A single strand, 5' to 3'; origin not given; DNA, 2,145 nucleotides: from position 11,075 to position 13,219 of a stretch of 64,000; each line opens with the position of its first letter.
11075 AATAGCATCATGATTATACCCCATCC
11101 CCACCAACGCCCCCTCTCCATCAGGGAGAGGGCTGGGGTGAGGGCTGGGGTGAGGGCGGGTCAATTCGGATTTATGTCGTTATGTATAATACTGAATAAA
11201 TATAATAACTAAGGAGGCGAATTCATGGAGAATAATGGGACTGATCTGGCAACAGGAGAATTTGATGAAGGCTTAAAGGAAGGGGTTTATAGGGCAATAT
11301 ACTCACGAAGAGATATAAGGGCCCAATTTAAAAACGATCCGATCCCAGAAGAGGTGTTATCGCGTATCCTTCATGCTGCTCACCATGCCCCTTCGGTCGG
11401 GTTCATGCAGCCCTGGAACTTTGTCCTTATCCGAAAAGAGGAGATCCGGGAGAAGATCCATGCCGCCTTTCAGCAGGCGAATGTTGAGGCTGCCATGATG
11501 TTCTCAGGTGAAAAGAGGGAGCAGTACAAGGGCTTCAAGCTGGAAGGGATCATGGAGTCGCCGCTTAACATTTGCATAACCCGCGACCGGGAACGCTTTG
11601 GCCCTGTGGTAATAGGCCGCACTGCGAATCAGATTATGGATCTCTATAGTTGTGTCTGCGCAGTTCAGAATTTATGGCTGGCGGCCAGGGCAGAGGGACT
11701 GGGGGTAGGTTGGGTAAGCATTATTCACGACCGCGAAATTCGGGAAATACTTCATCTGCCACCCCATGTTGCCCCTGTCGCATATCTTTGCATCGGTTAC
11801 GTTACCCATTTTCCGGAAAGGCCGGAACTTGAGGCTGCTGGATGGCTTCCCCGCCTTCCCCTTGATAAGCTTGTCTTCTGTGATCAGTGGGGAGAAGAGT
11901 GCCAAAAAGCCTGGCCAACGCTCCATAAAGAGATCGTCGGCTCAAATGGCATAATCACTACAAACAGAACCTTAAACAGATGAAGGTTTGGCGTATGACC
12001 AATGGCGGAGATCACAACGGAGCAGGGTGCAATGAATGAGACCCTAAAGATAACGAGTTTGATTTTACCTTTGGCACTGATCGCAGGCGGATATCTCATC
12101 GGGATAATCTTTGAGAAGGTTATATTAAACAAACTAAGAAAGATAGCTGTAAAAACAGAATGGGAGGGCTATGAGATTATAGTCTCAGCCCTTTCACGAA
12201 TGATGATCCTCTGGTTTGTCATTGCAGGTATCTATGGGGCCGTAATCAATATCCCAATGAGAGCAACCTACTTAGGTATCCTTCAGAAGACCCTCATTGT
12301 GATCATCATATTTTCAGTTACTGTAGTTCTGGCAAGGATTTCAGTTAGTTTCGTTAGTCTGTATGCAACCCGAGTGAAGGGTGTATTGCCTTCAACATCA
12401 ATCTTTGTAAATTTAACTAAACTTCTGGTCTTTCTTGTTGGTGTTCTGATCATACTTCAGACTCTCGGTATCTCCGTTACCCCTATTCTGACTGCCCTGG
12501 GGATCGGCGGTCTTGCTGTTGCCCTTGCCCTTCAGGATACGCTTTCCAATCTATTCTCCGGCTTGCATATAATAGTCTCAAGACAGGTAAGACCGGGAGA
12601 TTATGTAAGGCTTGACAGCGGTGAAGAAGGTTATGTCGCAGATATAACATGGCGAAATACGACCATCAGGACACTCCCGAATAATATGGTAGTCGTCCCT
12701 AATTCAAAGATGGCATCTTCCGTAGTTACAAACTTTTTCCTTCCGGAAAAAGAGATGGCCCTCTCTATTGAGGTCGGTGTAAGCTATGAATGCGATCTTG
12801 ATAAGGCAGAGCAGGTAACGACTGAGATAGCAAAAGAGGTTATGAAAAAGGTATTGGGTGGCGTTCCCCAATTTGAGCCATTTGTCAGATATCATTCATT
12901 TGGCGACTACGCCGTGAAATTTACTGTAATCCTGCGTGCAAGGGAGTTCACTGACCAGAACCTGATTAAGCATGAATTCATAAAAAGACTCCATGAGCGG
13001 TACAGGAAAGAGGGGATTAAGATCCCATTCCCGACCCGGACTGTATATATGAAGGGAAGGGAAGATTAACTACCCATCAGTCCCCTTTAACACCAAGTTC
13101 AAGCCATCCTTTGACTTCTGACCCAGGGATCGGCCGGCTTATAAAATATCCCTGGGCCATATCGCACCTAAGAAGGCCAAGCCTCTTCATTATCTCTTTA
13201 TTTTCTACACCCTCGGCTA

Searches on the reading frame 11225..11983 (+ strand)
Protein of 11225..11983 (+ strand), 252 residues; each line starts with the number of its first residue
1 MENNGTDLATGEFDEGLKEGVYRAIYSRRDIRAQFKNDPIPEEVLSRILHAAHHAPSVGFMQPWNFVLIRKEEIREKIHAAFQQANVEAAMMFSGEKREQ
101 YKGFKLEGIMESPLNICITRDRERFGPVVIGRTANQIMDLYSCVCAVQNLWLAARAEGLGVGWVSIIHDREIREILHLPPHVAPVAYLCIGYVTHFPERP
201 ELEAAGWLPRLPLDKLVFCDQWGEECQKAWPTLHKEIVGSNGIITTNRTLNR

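Call 66: search_protein_families(library=pfam, proteins=[window:11225-11983:+], max_evalue=0.000001)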
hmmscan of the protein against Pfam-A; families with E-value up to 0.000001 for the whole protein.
window:11225-11983:+ (252 aa): 1 family
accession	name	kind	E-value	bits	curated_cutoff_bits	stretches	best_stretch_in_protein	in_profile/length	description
PF00881.29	Nitroreductase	-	9.6e-35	120.7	23.5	1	25-192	1-167/167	Nitroreductase family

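Call 70: search_protein_families(library=ncbifam, proteins=[window:11225-11983:+], max_evalue=0.00001)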
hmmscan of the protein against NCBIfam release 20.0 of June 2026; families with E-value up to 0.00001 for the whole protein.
window:11225-11983:+ (252 aa): 7 families
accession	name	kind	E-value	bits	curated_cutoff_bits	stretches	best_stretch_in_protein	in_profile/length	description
TIGR02476.1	BluB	equivalog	5.1e-78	261.2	150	1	13-216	1-203/205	5,6-dimethylbenzimidazole synthase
NF009810.0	PRK13294.1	equivalog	8.4e-16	57.9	304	1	13-197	246-434/449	coenzyme F420-0:L-glutamate ligase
NF008033.1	PRK10765.1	equivalog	3.8e-14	52.7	223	1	24-93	7-76/240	oxygen-insensitive NADPH nitroreductase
TIGR03553.1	F420_FbiB_CTERM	equivalog_domain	4.9e-14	52.5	249.55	1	24-197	2-179/194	F420 biosynthesis protein FbiB, C-terminal domain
NF008088.0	PRK10828.1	equivalog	6.9e-09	35.5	183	1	38-191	18-161/183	NAD(P)H nitroreductase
NF003768.0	PRK05365.1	equivalog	1e-08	34.9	152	1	17-91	9-83/200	malonic semialdehyde reductase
NF047509.1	Rv3131_FMN_oxido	subfamily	6.2e-06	25.9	199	0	48-72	2-26/319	Acg family FMN-binding oxidoreductase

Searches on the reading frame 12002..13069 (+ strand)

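Call 67: search_protein_families(library=pfam, proteins=[window:12002-13069:+], max_evalue=0.000001)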
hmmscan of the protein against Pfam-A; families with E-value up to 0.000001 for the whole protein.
window:12002-13069:+ (355 aa): 3 families
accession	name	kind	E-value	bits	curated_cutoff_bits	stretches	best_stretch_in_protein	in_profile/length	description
PF00924.24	MS_channel_2nd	-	3.3e-18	66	20.2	1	179-245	1-66/68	Mechanosensitive ion channel, beta-domain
PF21088.3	MS_channel_1st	-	9.9e-10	38.7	23.1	1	137-178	1-42/42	Mechanosensitive ion channel, transmembrane helices 2/3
PF21082.3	MS_channel_3rd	-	6.2e-07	30.2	21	0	255-341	2-88/88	Mechanosensitive ion channel MscS, C-terminal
